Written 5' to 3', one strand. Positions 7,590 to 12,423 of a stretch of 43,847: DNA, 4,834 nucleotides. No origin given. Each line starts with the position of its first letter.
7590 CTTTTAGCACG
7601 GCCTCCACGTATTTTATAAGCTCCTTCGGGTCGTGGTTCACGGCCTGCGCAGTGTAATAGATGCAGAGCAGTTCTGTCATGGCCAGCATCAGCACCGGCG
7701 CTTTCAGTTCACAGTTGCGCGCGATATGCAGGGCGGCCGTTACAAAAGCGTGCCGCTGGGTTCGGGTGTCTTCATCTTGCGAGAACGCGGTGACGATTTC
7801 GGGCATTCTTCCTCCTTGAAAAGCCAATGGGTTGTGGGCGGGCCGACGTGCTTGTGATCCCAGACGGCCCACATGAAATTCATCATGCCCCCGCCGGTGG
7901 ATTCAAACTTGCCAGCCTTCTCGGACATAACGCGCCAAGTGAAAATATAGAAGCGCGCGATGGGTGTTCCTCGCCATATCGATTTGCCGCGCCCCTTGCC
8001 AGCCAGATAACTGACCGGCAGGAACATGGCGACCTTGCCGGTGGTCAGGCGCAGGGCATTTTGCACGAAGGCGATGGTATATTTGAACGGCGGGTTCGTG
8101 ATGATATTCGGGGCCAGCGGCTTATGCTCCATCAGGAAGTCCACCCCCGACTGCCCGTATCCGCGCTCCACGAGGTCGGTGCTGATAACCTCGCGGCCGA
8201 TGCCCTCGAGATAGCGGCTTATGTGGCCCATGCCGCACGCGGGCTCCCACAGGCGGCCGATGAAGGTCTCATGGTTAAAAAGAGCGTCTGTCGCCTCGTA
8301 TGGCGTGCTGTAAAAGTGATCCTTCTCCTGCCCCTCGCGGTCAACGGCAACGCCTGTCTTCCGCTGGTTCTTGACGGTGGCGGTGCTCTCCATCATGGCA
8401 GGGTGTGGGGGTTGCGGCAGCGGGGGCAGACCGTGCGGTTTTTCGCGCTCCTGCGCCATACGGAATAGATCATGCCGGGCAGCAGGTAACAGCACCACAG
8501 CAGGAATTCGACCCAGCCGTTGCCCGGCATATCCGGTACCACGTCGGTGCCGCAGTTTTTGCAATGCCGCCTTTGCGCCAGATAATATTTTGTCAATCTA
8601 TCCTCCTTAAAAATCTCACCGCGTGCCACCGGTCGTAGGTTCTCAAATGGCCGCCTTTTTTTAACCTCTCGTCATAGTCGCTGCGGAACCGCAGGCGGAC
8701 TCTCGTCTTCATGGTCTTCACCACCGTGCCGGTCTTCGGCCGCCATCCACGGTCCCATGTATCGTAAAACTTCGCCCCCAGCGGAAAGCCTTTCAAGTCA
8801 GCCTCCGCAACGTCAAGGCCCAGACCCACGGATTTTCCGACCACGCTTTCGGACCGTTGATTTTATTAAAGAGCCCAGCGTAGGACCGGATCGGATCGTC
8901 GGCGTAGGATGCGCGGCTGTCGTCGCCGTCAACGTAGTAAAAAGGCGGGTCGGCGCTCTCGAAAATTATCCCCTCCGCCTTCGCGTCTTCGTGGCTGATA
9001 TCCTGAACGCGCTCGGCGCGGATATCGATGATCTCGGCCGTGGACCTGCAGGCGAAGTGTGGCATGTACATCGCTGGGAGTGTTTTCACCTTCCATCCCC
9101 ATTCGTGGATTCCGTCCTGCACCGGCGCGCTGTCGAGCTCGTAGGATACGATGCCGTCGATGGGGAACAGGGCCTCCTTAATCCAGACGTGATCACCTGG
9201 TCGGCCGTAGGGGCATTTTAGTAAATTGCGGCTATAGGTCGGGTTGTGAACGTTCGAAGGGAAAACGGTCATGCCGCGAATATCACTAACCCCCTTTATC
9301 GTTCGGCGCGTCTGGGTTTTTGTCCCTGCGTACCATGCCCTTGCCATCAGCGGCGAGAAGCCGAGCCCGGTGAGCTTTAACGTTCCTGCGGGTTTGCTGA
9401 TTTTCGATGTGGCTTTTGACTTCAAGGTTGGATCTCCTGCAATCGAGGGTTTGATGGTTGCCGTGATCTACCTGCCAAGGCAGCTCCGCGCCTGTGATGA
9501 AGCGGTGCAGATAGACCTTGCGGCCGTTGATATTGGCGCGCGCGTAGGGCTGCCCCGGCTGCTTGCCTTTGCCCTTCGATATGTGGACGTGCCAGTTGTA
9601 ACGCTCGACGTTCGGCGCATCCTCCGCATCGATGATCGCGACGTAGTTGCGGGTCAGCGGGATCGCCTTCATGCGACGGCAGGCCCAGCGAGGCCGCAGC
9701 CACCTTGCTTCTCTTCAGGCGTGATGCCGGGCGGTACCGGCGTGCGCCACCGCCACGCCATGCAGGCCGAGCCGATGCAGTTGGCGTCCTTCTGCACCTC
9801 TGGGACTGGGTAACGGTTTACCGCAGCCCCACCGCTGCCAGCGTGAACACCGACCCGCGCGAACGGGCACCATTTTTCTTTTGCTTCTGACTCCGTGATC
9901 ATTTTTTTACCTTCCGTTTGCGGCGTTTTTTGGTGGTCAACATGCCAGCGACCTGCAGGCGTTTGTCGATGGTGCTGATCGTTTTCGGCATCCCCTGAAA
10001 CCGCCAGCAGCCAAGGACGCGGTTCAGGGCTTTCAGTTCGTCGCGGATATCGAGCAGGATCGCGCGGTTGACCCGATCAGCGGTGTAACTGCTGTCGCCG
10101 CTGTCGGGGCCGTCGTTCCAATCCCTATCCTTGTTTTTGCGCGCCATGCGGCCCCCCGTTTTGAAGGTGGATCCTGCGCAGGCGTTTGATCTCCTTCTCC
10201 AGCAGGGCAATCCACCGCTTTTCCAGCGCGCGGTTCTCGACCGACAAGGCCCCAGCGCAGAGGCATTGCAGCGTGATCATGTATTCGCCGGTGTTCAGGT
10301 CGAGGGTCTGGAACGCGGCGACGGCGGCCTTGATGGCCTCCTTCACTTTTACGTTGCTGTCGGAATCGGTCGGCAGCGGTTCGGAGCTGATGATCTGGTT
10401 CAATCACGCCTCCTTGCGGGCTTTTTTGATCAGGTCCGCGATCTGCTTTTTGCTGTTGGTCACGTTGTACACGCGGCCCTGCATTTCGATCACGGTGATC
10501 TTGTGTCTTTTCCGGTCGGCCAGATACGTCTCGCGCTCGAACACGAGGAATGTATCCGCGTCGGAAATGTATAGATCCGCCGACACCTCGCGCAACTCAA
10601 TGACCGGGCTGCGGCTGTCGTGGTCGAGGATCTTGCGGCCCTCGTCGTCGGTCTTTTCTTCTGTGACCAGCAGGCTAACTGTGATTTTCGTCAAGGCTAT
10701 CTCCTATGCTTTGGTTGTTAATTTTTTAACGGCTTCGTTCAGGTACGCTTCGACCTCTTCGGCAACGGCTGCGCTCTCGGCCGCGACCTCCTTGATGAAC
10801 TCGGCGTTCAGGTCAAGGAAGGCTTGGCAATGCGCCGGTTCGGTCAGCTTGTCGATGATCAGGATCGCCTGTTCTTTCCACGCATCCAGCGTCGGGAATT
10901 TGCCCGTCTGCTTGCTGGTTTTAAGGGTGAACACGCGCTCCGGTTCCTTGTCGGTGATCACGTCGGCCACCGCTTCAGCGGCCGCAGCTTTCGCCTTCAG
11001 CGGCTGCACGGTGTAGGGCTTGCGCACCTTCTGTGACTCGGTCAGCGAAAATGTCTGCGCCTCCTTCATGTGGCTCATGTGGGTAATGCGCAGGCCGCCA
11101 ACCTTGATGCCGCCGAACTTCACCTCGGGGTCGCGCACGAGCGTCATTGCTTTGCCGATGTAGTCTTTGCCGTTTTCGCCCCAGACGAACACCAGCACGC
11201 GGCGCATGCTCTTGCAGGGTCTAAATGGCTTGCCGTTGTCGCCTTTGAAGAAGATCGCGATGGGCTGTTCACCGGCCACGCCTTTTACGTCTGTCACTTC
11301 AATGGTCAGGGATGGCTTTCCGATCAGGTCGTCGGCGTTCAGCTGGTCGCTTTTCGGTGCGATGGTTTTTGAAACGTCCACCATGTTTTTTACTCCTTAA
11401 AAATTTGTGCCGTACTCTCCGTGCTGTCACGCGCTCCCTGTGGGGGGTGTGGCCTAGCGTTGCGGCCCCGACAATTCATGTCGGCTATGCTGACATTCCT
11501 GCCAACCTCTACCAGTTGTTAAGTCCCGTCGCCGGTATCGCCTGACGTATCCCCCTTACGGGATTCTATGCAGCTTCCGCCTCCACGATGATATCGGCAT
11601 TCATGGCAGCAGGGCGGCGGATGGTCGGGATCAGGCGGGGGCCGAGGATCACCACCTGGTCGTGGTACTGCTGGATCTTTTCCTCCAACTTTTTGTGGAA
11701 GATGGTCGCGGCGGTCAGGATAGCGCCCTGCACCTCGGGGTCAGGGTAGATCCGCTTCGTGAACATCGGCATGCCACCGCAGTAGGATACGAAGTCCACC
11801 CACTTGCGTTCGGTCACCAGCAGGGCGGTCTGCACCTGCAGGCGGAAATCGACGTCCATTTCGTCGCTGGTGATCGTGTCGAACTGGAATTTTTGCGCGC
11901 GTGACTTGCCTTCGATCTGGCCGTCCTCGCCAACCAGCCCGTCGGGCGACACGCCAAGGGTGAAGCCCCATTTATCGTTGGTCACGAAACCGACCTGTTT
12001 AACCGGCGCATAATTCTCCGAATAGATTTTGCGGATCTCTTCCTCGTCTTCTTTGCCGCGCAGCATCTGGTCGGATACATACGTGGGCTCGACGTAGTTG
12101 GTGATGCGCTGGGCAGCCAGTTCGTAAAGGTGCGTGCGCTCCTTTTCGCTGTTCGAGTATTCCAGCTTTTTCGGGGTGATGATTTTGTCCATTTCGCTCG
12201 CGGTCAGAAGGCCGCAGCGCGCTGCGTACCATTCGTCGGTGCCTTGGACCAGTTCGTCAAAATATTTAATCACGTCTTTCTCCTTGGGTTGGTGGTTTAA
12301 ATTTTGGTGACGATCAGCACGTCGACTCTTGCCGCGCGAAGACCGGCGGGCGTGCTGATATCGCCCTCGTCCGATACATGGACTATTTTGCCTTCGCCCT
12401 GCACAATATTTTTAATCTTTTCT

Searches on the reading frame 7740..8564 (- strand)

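Call 73: search_protein_families(library=phrogs, proteins=[window:7740-8564:-], max_evalue=0.0001)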
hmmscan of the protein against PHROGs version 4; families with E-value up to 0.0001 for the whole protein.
window:7740-8564:- (274 aa): 2 families
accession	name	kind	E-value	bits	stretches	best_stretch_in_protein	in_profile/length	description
phrog_799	-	other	7.9e-54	184.6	1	70-262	200-393/458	DNA methyltransferase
phrog_5172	-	unknown function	2.4e-05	24.2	1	79-186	18-135/377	-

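Call 107: search_protein_families(library=pfam, proteins=[window:7740-8564:-], max_evalue=0.001)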
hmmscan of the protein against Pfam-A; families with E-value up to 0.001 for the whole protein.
window:7740-8564:- (274 aa): 0 families

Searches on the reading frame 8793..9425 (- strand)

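Call 73: search_protein_families(library=phrogs, proteins=[window:8793-9425:-], max_evalue=0.0001)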
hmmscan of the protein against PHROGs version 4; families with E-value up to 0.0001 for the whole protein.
window:8793-9425:- (210 aa): 3 families
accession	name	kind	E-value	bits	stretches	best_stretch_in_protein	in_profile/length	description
phrog_874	-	unknown function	4.2e-41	142.2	1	5-208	54-256/277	-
phrog_18361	-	unknown function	5.3e-14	53.7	1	121-209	1-86/92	-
phrog_27495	-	unknown function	5.3e-06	27.2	0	59-85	65-91/186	-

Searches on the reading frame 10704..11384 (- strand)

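Call 73: search_protein_families(library=phrogs, proteins=[window:10704-11384:-], max_evalue=0.0001)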
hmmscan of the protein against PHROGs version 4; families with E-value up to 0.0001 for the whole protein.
window:10704-11384:- (226 aa): 1 family
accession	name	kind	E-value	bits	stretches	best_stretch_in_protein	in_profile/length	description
phrog_11517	-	unknown function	2.2e-52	178.6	1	1-146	1-145/188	-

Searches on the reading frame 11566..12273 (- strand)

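Call 10: search_protein_families(library=pfam, proteins=[window:11566-12273:-], max_evalue=0.001)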
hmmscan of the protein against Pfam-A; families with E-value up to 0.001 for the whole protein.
window:11566-12273:- (235 aa): 1 family
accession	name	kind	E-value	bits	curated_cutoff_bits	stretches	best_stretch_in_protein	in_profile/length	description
PF09588.16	YqaJ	-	2.3e-12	47.8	22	1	14-156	1-149/150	YqaJ-like viral recombinase domain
